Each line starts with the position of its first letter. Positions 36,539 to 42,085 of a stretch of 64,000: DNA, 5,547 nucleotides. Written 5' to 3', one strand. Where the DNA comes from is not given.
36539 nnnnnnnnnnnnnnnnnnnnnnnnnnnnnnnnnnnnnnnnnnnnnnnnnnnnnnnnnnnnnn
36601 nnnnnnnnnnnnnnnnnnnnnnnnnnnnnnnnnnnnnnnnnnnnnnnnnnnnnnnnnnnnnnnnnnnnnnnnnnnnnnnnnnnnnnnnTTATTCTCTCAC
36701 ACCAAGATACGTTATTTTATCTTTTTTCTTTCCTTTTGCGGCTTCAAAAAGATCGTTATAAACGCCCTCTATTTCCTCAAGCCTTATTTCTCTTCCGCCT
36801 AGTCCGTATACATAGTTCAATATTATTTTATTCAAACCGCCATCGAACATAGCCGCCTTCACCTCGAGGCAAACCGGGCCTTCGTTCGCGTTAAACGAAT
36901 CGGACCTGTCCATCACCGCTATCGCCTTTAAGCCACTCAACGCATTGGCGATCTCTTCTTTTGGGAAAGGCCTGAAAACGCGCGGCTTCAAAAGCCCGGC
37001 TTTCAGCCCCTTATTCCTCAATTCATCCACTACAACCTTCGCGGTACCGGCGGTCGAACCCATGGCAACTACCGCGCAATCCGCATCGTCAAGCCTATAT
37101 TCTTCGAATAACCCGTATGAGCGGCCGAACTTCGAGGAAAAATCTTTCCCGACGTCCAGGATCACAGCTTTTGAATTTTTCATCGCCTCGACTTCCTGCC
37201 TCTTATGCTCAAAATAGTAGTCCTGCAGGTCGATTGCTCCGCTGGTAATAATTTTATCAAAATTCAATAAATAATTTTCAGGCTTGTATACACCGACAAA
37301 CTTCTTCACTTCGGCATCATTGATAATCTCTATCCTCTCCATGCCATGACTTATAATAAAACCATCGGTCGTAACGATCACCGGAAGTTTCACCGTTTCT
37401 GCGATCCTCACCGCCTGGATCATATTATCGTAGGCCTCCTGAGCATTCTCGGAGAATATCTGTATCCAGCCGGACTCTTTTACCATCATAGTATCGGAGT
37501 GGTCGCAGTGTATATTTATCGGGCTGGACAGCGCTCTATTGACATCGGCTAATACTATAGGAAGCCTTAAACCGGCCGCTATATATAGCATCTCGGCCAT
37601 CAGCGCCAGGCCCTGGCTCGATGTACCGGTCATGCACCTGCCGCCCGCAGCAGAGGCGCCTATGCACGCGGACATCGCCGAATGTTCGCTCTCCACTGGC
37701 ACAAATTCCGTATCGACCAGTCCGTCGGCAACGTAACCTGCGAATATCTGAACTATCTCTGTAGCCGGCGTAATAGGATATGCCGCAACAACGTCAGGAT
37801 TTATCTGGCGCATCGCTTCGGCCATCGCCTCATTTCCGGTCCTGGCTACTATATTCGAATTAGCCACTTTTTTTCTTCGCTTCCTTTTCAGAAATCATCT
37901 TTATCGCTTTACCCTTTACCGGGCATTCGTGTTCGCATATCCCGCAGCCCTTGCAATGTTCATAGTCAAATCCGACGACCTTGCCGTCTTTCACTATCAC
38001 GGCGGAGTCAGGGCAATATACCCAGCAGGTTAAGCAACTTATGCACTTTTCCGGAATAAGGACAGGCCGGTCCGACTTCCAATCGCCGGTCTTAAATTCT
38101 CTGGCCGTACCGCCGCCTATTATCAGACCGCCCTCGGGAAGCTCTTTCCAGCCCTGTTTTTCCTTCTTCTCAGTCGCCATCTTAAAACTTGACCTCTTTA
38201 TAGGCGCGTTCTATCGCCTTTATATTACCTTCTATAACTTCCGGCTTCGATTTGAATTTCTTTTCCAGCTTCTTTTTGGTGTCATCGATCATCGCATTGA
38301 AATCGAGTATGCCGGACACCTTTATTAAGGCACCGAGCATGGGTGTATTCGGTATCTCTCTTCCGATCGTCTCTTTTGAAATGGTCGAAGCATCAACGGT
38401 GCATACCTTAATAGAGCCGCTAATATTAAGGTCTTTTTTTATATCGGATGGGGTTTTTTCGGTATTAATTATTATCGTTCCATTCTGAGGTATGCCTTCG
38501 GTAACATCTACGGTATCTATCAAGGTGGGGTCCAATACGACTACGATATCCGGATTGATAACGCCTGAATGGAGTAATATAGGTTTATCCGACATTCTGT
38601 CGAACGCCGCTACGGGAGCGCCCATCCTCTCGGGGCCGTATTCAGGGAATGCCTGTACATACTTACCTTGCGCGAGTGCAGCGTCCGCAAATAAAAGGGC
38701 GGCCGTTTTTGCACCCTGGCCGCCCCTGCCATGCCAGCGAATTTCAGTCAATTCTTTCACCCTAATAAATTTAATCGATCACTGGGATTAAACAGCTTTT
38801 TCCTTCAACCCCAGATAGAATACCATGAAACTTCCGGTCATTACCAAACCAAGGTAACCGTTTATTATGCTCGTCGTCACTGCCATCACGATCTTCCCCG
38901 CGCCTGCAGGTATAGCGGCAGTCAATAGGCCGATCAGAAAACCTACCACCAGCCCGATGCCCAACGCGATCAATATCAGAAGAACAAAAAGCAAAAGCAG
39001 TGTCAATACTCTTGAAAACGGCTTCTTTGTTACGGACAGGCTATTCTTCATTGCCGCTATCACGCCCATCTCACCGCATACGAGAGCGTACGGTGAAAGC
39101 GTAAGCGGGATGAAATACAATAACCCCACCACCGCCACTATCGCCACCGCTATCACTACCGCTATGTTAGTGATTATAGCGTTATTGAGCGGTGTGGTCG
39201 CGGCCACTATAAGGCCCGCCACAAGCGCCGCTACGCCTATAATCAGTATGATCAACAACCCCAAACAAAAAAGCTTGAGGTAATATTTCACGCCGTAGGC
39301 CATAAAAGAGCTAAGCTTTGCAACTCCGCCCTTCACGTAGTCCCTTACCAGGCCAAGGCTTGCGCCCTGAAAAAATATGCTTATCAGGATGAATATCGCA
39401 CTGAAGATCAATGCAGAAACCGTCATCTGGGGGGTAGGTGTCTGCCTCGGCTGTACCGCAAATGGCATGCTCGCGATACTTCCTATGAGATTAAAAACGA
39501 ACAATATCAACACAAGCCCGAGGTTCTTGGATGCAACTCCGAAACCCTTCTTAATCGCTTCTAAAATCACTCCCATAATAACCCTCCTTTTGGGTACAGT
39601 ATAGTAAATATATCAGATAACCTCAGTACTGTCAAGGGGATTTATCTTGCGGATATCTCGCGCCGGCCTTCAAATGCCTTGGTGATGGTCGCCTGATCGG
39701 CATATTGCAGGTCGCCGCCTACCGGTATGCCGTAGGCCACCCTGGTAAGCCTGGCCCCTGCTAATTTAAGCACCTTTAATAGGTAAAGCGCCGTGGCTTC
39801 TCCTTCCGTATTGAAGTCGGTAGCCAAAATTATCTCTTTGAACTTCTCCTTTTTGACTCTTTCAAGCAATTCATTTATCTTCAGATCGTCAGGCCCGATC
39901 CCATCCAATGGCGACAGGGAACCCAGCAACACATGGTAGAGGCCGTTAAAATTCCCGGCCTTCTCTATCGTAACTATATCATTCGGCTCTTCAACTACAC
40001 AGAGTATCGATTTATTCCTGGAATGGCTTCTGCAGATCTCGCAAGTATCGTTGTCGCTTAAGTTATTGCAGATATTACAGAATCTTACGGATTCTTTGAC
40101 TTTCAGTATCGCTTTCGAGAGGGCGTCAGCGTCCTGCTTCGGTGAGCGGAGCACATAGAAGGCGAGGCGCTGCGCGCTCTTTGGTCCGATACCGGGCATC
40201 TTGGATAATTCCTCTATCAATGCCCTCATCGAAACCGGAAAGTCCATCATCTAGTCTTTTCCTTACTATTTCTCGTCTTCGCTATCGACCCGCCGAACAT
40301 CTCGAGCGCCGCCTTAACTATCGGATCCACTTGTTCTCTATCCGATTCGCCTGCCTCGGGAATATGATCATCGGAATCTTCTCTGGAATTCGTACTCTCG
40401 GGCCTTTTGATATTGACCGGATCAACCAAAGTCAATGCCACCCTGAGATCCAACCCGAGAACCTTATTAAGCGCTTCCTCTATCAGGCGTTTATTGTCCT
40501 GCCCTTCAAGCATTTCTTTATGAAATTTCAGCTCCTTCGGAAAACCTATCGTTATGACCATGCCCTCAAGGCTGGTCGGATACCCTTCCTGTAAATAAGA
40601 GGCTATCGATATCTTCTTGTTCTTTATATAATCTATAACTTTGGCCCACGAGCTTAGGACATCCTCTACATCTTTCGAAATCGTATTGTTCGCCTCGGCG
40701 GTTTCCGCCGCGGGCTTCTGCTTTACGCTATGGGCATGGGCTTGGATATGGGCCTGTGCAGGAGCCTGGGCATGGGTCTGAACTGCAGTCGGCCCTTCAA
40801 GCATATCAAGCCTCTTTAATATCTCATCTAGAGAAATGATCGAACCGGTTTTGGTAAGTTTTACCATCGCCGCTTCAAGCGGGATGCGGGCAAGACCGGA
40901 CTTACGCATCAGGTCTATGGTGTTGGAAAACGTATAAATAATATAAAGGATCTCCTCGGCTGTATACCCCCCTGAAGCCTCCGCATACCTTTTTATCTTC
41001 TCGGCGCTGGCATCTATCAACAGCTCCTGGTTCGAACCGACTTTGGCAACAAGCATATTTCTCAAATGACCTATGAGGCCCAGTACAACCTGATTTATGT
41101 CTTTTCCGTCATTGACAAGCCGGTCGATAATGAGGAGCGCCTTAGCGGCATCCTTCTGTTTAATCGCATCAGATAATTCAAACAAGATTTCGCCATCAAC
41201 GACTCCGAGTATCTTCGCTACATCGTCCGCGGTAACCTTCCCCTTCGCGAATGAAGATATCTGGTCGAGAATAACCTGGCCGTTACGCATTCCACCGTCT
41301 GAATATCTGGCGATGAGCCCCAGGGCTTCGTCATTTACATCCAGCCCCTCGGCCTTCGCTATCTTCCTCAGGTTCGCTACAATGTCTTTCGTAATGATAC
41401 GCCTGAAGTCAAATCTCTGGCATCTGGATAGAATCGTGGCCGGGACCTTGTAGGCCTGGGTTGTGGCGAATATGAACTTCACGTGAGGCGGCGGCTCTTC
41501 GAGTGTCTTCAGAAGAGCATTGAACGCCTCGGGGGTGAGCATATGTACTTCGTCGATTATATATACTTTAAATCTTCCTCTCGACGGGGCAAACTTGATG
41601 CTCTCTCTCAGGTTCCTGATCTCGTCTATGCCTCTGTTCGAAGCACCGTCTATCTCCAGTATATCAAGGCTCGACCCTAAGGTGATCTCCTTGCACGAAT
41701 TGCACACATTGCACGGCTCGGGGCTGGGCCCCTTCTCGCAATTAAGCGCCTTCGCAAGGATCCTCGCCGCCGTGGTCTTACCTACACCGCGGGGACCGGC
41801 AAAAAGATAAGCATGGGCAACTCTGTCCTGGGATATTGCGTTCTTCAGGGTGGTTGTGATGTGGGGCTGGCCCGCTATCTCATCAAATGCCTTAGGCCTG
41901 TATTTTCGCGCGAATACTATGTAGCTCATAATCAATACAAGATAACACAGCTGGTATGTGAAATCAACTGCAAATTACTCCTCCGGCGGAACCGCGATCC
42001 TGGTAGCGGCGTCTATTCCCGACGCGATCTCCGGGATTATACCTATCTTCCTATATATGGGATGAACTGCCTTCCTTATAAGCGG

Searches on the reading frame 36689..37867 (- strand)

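Call 75: search_protein_families(library=pfam, proteins=[window:36689-37867:-], max_evalue=0.00001)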
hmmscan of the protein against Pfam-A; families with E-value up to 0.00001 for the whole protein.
window:36689-37867:- (392 aa): 2 families
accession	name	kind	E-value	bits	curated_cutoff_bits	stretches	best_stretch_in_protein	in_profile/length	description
PF01855.24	POR_N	-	3.7e-77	259.6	27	1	17-239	1-229/231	Pyruvate flavodoxin/ferredoxin oxidoreductase, thiamine diP-bdg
PF17147.9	PFOR_II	-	1.2e-31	109.5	27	1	262-366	1-102/102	Pyruvate:ferredoxin oxidoreductase core domain II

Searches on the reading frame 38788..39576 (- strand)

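Call 75: search_protein_families(library=pfam, proteins=[window:38788-39576:-], max_evalue=0.00001)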
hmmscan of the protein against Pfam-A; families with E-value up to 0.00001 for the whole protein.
window:38788-39576:- (262 aa): 1 family
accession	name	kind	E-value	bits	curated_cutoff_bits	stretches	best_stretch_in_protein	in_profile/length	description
PF25231.1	DUF7847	-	4.3e-06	26.6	28.7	1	3-184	2-176/252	Domain of unknown function (DUF7847)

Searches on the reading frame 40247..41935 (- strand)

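Call 75: search_protein_families(library=pfam, proteins=[window:40247-41935:-], max_evalue=0.00001)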
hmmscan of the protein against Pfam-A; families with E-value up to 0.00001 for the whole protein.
window:40247-41935:- (562 aa): 9 families
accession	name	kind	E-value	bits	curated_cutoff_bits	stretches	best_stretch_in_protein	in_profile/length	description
PF13177.12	DNA_pol3_delta2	-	1.4e-46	158.9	27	1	22-179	1-159/161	DNA polymerase III, delta subunit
PF20964.2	DnaX_C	-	4e-13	49.8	26.2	1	423-515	11-99/113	DNA polymerase III subunit tau, C-terminal domain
PF00004.35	AAA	-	9.4e-13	49.2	21.2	1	44-177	2-125/131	ATPase family associated with various cellular activities (AAA)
PF12169.13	DNA_pol3_gamma3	-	2.3e-12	47.4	24.4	1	234-376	1-143/143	DNA polymerase III subunits gamma and tau domain III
PF13173.12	AAA_14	-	1.7e-07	31.8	27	0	42-166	4-105/129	AAA domain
PF22608.2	DNAX_ATPase_lid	-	2.8e-07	30.7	27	1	185-229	2-46/49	DNA polymerase III clamp loader subunit, ATPase lid domain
PF05496.18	RuvB_N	-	1.5e-06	28.5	27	0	13-67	2-60/159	Holliday junction DNA helicase RuvB P-loop domain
PF13401.12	AAA_22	-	2.2e-06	28.5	27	0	43-158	8-122/130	AAA domain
PF07728.20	AAA_5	-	4.4e-06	27.2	22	0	44-147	3-92/139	AAA domain (dynein-related subfamily)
